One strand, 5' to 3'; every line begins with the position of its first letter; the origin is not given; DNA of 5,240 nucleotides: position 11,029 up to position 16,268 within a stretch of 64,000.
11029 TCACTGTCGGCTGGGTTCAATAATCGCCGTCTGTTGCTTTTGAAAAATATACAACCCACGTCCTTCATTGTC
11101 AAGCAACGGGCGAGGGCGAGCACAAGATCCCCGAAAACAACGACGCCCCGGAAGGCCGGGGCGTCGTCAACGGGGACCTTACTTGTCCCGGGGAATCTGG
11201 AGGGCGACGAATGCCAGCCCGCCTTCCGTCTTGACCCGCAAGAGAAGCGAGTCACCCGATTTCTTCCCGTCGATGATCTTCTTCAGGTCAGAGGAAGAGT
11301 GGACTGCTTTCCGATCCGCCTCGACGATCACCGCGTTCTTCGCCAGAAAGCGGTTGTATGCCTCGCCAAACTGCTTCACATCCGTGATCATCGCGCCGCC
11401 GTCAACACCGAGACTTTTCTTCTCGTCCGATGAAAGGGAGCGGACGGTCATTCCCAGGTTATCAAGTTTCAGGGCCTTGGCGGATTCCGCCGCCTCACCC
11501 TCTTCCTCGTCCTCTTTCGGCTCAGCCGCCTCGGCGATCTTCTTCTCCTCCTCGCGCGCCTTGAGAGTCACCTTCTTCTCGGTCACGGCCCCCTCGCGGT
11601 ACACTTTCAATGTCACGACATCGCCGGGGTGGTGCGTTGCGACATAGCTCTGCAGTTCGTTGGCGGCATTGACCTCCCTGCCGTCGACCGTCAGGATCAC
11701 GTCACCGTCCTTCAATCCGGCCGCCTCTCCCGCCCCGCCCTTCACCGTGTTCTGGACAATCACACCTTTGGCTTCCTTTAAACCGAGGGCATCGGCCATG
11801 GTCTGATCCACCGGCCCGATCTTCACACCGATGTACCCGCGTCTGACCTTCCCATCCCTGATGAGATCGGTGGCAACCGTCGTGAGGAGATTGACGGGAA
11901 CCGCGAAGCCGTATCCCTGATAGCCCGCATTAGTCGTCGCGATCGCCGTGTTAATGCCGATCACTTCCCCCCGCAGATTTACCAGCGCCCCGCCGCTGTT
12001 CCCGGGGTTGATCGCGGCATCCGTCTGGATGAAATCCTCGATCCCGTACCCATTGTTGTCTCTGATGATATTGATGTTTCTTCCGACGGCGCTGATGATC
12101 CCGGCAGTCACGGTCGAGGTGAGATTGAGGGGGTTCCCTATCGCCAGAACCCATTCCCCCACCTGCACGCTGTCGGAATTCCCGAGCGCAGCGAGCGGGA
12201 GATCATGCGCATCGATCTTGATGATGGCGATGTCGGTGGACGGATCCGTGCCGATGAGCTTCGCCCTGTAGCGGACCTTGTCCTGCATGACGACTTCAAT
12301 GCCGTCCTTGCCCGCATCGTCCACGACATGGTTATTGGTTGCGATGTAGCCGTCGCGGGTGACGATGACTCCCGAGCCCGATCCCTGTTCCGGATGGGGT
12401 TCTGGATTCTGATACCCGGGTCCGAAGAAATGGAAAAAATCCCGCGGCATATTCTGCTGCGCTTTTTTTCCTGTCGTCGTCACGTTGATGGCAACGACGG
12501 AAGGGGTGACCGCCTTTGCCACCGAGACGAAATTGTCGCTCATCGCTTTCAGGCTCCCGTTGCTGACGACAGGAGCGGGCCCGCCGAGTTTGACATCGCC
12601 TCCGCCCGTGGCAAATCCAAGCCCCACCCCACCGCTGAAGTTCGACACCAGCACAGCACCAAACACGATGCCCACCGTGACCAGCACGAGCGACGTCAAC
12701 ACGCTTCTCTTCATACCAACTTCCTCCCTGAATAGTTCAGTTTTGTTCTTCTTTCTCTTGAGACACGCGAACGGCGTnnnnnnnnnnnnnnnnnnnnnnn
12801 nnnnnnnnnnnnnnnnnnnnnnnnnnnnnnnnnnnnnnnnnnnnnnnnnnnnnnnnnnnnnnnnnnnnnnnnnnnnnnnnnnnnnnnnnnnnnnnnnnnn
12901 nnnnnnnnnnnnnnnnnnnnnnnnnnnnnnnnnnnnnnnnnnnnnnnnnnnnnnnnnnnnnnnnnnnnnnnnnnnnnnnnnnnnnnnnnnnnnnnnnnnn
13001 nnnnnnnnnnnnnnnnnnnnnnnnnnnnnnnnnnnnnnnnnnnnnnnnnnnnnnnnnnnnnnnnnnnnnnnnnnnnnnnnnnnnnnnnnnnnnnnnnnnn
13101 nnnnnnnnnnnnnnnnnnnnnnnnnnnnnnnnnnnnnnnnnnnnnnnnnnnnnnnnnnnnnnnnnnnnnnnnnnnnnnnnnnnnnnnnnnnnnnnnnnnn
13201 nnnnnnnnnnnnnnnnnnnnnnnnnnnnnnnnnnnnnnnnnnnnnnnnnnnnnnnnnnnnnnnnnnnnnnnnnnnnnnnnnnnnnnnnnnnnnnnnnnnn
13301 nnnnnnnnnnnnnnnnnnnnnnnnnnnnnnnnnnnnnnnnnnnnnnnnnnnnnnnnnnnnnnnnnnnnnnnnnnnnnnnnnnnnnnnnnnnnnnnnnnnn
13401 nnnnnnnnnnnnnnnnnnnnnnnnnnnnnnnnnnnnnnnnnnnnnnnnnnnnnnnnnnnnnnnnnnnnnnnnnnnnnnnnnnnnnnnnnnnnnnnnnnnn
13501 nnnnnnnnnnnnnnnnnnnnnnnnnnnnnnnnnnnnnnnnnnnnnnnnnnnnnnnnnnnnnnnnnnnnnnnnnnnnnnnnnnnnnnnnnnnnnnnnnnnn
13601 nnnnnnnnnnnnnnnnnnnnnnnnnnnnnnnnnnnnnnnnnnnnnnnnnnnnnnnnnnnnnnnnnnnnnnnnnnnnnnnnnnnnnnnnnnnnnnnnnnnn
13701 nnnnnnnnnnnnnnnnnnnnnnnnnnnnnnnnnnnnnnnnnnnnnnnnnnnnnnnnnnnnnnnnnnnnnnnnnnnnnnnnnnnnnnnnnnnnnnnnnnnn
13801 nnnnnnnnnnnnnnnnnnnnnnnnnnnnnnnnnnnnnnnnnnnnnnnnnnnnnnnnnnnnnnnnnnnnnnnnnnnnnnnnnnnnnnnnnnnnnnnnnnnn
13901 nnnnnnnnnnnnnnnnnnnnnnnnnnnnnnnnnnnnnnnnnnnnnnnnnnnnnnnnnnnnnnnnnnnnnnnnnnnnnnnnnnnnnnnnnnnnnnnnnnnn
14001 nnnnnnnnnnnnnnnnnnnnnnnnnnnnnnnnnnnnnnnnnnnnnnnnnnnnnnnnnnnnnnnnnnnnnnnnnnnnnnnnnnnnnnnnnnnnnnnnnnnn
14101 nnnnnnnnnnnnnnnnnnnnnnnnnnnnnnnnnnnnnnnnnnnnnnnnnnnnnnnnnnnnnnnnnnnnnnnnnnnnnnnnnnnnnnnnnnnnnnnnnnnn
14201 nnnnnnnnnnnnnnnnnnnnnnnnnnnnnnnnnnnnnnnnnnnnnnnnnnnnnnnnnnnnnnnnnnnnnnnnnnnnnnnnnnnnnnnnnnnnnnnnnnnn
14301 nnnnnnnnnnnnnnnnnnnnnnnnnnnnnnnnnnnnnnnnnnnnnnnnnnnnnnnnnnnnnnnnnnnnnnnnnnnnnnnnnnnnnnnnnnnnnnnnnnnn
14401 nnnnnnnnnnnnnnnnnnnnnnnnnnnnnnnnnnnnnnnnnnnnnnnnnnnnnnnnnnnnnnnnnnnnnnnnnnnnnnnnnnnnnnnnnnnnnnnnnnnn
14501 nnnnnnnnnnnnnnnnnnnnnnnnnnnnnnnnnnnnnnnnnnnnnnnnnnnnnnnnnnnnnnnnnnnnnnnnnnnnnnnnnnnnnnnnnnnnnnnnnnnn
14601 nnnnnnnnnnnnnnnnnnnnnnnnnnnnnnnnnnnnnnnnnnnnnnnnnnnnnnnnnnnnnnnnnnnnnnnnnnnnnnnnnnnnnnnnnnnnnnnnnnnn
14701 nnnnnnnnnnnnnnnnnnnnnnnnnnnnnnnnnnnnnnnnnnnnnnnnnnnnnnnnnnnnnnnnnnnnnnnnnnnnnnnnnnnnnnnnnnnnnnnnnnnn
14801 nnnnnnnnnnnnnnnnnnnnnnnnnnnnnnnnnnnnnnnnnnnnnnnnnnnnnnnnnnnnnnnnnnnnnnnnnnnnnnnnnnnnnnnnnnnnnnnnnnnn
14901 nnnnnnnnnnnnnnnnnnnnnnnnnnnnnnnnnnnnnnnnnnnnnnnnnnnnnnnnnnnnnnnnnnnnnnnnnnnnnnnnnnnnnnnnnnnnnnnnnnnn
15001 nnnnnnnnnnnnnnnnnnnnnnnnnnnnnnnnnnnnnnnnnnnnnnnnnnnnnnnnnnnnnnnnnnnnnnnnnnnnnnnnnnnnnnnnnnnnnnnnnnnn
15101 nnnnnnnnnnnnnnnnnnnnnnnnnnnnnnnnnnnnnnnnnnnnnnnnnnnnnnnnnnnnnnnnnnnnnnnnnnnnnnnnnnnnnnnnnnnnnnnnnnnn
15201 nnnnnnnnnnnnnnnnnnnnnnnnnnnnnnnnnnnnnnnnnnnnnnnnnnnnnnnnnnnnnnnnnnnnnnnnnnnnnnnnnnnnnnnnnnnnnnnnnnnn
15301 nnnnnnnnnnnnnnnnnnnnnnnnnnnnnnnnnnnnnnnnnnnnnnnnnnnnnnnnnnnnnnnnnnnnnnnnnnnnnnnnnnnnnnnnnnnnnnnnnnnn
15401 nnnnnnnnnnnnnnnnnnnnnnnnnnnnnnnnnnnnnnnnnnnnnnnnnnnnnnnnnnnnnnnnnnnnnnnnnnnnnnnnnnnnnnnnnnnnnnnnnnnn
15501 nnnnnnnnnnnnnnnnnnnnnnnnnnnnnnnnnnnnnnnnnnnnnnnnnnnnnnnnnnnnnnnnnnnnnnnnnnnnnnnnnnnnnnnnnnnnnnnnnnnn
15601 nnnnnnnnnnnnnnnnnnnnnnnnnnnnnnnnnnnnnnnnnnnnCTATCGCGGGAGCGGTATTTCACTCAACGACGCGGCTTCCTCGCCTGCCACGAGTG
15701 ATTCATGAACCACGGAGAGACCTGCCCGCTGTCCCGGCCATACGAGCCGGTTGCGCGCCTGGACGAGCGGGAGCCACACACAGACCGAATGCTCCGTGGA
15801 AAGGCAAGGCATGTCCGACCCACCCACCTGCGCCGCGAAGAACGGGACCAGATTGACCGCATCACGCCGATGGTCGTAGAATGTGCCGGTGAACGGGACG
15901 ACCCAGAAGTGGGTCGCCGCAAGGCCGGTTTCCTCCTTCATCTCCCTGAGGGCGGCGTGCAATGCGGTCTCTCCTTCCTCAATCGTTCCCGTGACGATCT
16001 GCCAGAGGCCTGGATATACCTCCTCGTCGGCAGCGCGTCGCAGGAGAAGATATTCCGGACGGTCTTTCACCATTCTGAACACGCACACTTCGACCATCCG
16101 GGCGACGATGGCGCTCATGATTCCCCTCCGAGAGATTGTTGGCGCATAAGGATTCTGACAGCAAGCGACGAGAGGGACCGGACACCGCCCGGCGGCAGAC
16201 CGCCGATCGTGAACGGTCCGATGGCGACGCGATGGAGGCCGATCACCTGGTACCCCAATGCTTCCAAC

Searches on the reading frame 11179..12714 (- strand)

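Call 22: search_protein_families(library=pfam, proteins=[window:11179-12714:-], max_evalue=0.001)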
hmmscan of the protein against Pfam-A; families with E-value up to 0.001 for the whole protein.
window:11179-12714:- (511 aa): 6 families
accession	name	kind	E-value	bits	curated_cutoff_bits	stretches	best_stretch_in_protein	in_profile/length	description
PF13365.12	Trypsin_2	-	3.3e-35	122.4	27.6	1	113-254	1-144/144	Trypsin-like peptidase domain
PF13180.12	PDZ_2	-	5.5e-23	81.5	27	2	293-384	1-80/80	PDZ domain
PF00089.32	Trypsin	-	7.5e-20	72.1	20.6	1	114-277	28-216/220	Trypsin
PF00595.29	PDZ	-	6.5e-15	55.7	23.2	1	289-371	6-80/81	PDZ domain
PF17820.7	PDZ_6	-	1.2e-09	38.2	27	1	324-373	6-54/54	PDZ domain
PF14685.13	PDZ_Tricorn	-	0.00066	20.1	25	0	333-383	37-87/88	Tricorn protease PDZ domain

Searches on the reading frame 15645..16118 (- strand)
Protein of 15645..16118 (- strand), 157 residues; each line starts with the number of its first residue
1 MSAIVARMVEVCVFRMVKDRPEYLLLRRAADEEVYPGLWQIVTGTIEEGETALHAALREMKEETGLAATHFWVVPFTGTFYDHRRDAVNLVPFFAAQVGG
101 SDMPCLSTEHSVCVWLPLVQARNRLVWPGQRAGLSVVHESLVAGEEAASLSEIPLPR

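Call 22: search_protein_families(library=pfam, proteins=[window:15645-16118:-], max_evalue=0.001)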
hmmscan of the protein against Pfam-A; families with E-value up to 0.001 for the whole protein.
window:15645-16118:- (157 aa): 2 families
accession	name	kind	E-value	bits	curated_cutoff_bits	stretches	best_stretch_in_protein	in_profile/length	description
PF00293.34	NUDIX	-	5.3e-19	69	21.1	1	8-127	3-124/134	NUDIX domain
PF14815.12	NUDIX_4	-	0.00066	19.9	35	1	17-70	6-55/113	NUDIX domain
